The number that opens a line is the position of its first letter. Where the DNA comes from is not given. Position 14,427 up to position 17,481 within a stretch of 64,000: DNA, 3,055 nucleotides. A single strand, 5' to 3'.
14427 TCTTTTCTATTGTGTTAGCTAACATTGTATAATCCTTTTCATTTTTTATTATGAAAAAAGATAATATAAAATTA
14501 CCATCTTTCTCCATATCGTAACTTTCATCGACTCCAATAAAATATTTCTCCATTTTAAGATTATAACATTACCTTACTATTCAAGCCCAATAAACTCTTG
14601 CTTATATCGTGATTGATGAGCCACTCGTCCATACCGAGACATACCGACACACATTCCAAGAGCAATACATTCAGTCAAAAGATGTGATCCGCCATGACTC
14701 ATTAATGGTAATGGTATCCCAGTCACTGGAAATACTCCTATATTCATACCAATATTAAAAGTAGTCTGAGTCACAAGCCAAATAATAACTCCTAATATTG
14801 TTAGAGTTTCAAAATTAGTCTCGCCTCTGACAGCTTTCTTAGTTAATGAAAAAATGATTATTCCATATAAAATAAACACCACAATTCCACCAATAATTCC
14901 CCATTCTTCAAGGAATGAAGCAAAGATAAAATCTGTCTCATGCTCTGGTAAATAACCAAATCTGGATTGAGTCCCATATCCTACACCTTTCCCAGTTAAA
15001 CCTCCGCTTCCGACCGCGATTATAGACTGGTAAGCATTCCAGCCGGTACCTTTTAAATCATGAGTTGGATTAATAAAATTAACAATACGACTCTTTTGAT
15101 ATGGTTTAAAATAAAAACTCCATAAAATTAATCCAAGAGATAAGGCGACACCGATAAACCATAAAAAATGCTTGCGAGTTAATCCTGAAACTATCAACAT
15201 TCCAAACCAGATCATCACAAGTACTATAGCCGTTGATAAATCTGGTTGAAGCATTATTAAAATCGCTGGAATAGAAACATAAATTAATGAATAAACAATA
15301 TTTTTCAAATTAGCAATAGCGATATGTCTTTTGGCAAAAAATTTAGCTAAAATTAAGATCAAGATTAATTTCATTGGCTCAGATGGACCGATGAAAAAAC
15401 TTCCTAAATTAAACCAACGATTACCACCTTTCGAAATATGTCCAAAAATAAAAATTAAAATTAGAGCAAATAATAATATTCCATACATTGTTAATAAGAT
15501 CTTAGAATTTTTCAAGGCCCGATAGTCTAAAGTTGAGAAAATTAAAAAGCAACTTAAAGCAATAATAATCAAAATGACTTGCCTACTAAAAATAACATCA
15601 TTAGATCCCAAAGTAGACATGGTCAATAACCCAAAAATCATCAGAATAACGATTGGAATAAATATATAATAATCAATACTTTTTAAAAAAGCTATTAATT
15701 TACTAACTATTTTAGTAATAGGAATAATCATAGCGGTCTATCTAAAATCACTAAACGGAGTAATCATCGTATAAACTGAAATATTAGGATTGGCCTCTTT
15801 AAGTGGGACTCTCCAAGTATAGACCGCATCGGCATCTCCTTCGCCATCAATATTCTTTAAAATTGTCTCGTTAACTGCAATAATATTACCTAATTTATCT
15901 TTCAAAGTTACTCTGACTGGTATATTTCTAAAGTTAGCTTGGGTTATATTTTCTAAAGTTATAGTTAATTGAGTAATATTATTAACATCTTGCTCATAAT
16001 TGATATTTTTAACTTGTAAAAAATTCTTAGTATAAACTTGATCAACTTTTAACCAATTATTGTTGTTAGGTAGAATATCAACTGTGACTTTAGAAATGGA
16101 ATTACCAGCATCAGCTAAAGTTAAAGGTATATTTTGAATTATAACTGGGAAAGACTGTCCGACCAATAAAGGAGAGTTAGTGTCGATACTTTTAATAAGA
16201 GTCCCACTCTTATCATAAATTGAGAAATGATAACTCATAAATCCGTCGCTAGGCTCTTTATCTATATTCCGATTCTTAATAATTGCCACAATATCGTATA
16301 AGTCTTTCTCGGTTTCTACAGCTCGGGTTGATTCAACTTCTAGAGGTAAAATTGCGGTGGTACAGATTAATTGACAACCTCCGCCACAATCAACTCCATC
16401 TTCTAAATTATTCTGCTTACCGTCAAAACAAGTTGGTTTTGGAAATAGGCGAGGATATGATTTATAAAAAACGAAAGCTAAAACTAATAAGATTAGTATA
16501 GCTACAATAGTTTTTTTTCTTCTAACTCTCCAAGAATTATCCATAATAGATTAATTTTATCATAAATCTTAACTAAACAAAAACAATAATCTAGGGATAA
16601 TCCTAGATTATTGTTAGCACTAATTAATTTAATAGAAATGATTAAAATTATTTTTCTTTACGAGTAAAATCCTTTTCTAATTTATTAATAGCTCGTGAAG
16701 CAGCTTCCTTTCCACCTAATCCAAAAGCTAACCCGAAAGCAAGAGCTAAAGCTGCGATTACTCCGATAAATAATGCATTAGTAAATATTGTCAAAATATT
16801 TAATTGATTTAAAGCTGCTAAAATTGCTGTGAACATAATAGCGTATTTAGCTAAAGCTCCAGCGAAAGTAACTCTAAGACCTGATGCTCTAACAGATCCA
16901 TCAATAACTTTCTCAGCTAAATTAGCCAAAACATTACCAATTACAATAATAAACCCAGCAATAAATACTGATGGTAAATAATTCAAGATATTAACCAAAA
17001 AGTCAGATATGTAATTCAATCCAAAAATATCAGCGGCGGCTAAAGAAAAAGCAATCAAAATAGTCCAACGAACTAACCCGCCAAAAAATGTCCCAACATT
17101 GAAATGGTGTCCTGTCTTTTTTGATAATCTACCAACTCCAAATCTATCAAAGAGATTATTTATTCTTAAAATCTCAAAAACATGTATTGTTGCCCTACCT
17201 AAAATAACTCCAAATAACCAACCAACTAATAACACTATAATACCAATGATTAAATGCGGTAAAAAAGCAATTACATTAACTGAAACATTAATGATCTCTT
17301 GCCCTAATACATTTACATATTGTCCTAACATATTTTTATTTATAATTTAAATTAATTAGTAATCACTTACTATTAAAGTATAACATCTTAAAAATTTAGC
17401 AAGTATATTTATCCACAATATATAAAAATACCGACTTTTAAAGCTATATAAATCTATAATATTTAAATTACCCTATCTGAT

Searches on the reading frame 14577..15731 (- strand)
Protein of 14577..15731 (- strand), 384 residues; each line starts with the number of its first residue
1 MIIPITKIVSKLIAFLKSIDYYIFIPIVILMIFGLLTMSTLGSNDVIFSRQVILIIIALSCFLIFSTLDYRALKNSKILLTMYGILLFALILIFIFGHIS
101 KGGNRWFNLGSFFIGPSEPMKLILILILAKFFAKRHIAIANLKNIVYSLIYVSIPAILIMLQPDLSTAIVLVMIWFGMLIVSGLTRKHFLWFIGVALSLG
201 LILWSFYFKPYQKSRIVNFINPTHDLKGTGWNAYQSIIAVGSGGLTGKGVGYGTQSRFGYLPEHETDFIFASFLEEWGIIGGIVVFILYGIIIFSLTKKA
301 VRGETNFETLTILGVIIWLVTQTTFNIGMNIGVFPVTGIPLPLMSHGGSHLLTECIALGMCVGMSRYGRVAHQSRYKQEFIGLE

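Call 66: search_protein_families(library=pfam, proteins=[window:14577-15731:-])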
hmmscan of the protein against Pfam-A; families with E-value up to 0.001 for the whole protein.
window:14577-15731:- (384 aa): 1 family
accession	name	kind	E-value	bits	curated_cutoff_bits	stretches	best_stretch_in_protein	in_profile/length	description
PF01098.24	FTSW_RODA_SPOVE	-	6.5e-86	289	26.4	1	28-367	15-353/356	Cell cycle protein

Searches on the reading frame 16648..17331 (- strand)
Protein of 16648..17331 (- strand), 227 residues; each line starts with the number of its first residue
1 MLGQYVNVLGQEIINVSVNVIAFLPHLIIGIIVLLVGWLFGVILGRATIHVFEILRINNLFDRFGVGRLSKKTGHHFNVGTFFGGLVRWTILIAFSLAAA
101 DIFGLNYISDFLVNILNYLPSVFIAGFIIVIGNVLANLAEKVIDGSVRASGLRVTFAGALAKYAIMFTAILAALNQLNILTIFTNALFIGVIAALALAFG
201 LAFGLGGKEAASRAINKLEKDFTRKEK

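Call 66: search_protein_families(library=pfam, proteins=[window:16648-17331:-])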
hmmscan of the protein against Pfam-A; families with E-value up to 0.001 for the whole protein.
window:16648-17331:- (227 aa): 1 family
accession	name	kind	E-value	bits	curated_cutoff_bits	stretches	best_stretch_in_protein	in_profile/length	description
PF05552.17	MS_channel_1st_1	-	7.3e-11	42.2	22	2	107-152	2-47/50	Mechanosensitive ion channel, conserved TM helix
